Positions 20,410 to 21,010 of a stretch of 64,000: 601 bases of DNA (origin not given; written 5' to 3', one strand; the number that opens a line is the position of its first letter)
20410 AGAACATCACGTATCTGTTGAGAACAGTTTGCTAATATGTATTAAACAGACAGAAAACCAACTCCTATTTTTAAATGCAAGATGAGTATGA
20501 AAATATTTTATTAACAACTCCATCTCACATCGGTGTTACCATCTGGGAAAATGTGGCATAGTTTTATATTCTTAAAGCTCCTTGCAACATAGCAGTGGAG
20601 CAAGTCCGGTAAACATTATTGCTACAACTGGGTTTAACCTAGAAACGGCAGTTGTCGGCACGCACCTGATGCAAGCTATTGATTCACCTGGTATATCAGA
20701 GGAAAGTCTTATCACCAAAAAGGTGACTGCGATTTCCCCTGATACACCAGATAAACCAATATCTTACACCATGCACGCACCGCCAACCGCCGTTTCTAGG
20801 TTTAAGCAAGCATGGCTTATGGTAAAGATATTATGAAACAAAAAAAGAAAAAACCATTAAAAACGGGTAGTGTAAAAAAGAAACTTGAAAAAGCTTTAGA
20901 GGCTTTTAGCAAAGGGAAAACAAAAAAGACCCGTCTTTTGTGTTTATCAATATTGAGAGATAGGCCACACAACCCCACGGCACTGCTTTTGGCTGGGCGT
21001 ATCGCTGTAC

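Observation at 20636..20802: Palindromic repeat copy split by a ~106-bp insertion flanked by a 9-bp direct repeat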

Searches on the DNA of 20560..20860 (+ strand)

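Call 32: search_rna_families(source=window, start=20560, end=20860, threshold=evalue, max_evalue=10)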
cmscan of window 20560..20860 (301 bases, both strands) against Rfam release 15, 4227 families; matches with E-value up to 10: 5.
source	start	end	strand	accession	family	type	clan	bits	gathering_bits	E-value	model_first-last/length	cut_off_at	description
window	20689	20751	+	RF03318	mir-2208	Gene; miRNA;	-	21.2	70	0.043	1-61/61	no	mir-2208 microRNA precursor family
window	20661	20731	+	RF00069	SNORD24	Gene; snRNA; snoRNA; CD-box;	-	17.9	41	2.1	1-76/76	no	Small nucleolar RNA SNORD24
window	20678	20761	-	RF03172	mir-6012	Gene; miRNA;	-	16.5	59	2.1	1-85/85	no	mir-6012 microRNA precursor family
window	20687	20750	-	RF01013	mir-577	Gene; miRNA;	-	16.3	100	1.9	1-86/86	no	mir-577 microRNA precursor family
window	20677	20761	-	RF01002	mir-936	Gene; miRNA;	-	14.5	110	4.8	1-98/98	no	mir-936 microRNA precursor family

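Call 40: search_dna_similar(query=window:20630-20808:+, collection=plasmids, mode=distant, max_evalue=10, max_rows=25)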
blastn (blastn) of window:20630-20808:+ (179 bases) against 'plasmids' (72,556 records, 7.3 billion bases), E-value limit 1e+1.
Records with a match: 5; places in all: 5; records where one place covers at least 80% of the query: 0.
Best place of each record, by identity: >=99% 1; 90-95% 4.
By first word of the organism name: Hydrogenophaga 3; Variovorax 1; Polaromonas 1.
By predicted mobility (MOB-suite, as given by PLSDB): conjugative 4; non-mobilizable 1.
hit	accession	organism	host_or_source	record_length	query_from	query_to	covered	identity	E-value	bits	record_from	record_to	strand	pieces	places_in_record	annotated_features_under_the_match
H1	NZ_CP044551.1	Hydrogenophaga sp. BPS33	-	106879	4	32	16%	93.1%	5e-1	41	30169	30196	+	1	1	none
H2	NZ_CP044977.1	Hydrogenophaga sp. PBL-H3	-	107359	4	32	16%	93.1%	5e-1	41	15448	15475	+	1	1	none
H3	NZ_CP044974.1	Hydrogenophaga sp. PBL-H3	-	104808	4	32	16%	93.1%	5e-1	41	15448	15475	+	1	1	none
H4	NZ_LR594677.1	Variovorax sp. PBS-H4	linuron-contaminated soil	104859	4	32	16%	93.1%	5e-1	41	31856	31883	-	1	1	none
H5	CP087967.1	Polaromonas sp. P1-6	cell culture,cave ground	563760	4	24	12%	100.0%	2e+0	39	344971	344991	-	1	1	transposase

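Call 42: get_annotated_region(hit=H5, flank=3500)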
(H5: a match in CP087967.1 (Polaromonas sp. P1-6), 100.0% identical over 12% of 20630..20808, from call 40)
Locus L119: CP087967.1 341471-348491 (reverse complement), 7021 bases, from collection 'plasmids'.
description: Polaromonas sp. P1-6 plasmid unnamed1, complete sequence
organism: Polaromonas sp. P1-6 (NCBI taxid 2895564)
taxonomy: Bacteria; Pseudomonadota; Betaproteobacteria; Burkholderiales; Comamonadaceae; Polaromonas; Polaromonas sp. P1-6
host: -; source: cell culture,cave ground; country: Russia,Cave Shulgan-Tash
typing (MOB-suite, as given by PLSDB): non-mobilizable
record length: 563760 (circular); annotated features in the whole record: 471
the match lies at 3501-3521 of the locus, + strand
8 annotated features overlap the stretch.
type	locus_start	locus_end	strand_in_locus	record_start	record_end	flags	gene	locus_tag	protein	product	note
CDS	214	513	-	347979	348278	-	-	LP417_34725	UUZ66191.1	hypothetical protein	-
CDS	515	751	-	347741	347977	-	-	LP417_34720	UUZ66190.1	hypothetical protein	-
CDS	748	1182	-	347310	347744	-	-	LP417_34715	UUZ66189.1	hypothetical protein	-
CDS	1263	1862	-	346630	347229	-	-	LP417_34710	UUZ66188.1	AAA family ATPase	-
CDS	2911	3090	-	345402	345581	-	-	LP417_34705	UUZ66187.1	hypothetical protein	-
CDS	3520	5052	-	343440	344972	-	-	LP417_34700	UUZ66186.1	transposase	-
CDS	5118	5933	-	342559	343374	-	-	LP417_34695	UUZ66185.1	site-specific integrase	-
CDS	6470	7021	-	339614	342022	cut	-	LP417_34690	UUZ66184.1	site-specific integrase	-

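Call 43: get_annotated_region(hit=H1, flank=3500)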
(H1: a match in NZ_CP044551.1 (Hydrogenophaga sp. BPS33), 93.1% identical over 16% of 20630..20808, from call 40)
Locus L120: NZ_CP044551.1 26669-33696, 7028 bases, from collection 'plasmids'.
description: Hydrogenophaga sp. BPS33 plasmid pBPS33-2, complete sequence
organism: Hydrogenophaga sp. BPS33 (NCBI taxid 2651974)
taxonomy: Bacteria; Pseudomonadota; Betaproteobacteria; Burkholderiales; Comamonadaceae; Hydrogenophaga; Hydrogenophaga sp. BPS33
host: -; source: -; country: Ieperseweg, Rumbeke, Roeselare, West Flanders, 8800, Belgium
typing (MOB-suite, as given by PLSDB): conjugative; relaxase MOBP; mating-pair formation MPF_T
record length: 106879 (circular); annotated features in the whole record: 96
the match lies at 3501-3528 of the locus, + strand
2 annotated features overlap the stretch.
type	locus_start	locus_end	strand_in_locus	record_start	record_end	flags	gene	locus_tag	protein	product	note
CDS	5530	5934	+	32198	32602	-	-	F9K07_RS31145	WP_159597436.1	transposase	-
CDS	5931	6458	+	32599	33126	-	-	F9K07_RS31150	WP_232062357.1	hypothetical protein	-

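Call 95: build_rna_model(alignment_id=A3, structure=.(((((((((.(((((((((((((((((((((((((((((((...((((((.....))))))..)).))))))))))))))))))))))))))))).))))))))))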
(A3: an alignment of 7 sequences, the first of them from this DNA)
Model R1 built from alignment A3 (7 sequences, 106 columns); structure: as given.
model positions 106; base pairs 46; branch points 0; effective number of sequences 0.63; information 0.589 bits per position. Calibrated on 0.2 Mb of random sequence (short: E-values are rough).
structure used (alignment columns):
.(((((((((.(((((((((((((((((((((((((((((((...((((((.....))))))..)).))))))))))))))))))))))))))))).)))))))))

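Call 96: search_with_rna_model(model_id=R1, source=window, max_evalue=10, filters=off)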
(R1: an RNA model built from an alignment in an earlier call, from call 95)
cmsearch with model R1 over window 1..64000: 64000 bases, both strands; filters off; matches with E-value up to 10: 13.
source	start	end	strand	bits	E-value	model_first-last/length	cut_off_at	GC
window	20667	20772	-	113.1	2.9e-28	1-106/106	no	0.4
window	20666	20771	+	55.9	1.2e-12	1-106/106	no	0.41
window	26425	26481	-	18.3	0.023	1-106/106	no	0.47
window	44071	44131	+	17.9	0.029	1-106/106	no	0.39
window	57299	57355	+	16.3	0.082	1-106/106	no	0.54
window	44064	44135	-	16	0.097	1-106/106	no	0.4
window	57302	57354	-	13.8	0.38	1-106/106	no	0.58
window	26426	26478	+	11.4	1.7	1-106/106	no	0.51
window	47283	47336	-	10.8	2.5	1-106/106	no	0.57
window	27288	27337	+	10.5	3.1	1-106/106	no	0.4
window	51766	51860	-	9.1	7.4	1-106/106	no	0.34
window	40294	40344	+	9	7.9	1-106/106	no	0.43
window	39817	39844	-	8.7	9.7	1-106/106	no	0.18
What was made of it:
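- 20667..20772 (-): 106-bp palindromic centre ('core') that continues the stem. The core covariance model scores 113 bits on the minus strand and 56 on the plus strand (call 96).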

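Call 97: search_with_rna_model(model_id=R1, sources=[L116, L117, L118, L119, L120, L121, L122, L123, L124, L125, L126, L127, L128, L129, L130, L131, L132, L133, L134, L135, L136, L137, L138, L139, L140, L141, L142, L143, L144, L145, L146, L147, L148, L149, L150, L151, L152, L153, L154, L155, L156, L157, L158, L159, L160, L161, L162, L163, L164, L165, L166, L167, L168, L169, L170, L171, L172, L173, L174, L175, L176, L177, L178, L179, L180, L181, L182, L183, L184, L185, L186, L187, L188], max_evalue=1)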
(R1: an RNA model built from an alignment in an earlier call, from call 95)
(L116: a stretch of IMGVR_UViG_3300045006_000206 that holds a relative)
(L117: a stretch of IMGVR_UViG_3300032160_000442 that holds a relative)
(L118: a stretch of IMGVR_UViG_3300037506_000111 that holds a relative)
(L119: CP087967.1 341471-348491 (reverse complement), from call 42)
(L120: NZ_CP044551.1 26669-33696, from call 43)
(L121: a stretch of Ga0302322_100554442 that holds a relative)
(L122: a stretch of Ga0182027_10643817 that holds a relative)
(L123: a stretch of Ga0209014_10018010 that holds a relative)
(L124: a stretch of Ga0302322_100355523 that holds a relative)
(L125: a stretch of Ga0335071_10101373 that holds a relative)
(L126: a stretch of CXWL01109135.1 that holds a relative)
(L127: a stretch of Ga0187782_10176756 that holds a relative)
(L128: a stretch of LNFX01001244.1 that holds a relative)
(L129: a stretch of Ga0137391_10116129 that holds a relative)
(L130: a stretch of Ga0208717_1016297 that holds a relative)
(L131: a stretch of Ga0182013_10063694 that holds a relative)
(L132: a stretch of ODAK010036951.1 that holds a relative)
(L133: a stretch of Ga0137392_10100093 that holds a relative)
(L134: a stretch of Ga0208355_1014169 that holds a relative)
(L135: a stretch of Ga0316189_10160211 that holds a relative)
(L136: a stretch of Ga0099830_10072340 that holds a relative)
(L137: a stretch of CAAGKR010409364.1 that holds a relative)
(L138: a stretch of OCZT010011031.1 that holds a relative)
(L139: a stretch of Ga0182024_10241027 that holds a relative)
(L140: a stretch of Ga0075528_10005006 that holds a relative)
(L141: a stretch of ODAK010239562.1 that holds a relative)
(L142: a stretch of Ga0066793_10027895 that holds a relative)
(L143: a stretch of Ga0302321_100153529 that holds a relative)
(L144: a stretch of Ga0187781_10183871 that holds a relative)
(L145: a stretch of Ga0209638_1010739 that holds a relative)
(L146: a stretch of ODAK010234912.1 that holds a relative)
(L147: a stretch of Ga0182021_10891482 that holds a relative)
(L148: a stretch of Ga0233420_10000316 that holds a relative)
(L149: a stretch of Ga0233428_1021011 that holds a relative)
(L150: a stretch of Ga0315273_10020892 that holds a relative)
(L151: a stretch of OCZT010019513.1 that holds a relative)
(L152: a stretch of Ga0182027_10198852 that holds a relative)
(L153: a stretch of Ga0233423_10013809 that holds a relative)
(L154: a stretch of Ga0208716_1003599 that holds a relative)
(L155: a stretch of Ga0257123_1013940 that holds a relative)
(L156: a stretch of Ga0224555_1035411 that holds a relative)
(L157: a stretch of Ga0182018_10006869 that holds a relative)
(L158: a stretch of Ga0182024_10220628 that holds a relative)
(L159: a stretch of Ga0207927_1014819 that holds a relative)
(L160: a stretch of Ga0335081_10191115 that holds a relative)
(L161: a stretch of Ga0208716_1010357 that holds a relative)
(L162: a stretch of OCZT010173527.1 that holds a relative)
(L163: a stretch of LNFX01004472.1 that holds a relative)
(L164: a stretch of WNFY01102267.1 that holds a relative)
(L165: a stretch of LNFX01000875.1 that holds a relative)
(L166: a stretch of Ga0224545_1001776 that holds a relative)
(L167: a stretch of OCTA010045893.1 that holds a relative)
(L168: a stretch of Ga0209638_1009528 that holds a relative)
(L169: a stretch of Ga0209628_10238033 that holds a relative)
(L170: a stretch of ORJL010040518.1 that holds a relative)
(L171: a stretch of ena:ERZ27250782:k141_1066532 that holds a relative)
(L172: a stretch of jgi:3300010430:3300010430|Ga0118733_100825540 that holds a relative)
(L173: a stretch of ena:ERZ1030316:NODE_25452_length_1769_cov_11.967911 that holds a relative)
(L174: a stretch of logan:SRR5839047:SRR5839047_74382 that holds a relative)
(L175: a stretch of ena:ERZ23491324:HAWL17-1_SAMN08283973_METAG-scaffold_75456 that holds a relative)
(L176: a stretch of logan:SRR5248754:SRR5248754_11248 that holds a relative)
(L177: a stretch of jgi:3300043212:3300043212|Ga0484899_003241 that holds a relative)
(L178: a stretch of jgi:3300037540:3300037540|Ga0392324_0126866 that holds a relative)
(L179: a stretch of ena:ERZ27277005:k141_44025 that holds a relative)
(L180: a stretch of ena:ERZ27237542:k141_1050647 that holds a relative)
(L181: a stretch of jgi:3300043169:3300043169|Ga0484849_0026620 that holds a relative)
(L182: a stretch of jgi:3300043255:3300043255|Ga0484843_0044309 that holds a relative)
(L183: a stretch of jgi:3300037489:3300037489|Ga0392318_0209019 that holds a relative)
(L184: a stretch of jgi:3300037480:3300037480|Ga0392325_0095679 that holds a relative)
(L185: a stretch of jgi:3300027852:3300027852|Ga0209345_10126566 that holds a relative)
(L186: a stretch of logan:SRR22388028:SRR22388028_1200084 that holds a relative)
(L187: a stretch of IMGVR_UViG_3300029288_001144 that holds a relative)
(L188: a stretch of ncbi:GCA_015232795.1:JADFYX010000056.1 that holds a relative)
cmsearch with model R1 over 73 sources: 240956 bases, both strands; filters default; matches with E-value up to 1: 10.
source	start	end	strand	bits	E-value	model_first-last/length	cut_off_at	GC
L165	1156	1261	-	112.9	1.2e-27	1-106/106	no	0.42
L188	9554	9659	-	112.4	1.7e-27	1-106/106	no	0.44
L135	1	97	+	90.3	1.9e-21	10-106/106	5'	0.43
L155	1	91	+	81.7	4e-19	16-106/106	5'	0.41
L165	1155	1260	+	57.7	1.5e-12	1-106/106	no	0.42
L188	9553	9658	+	51.2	8.9e-11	1-106/106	no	0.45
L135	1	98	-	36.6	8.5e-07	1-98/106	3'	0.44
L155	1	92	-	34.8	2.6e-06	1-92/106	3'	0.41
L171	1779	1878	+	14.5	0.94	1-106/106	no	0.42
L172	1716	1815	+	14.5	0.94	1-106/106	no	0.42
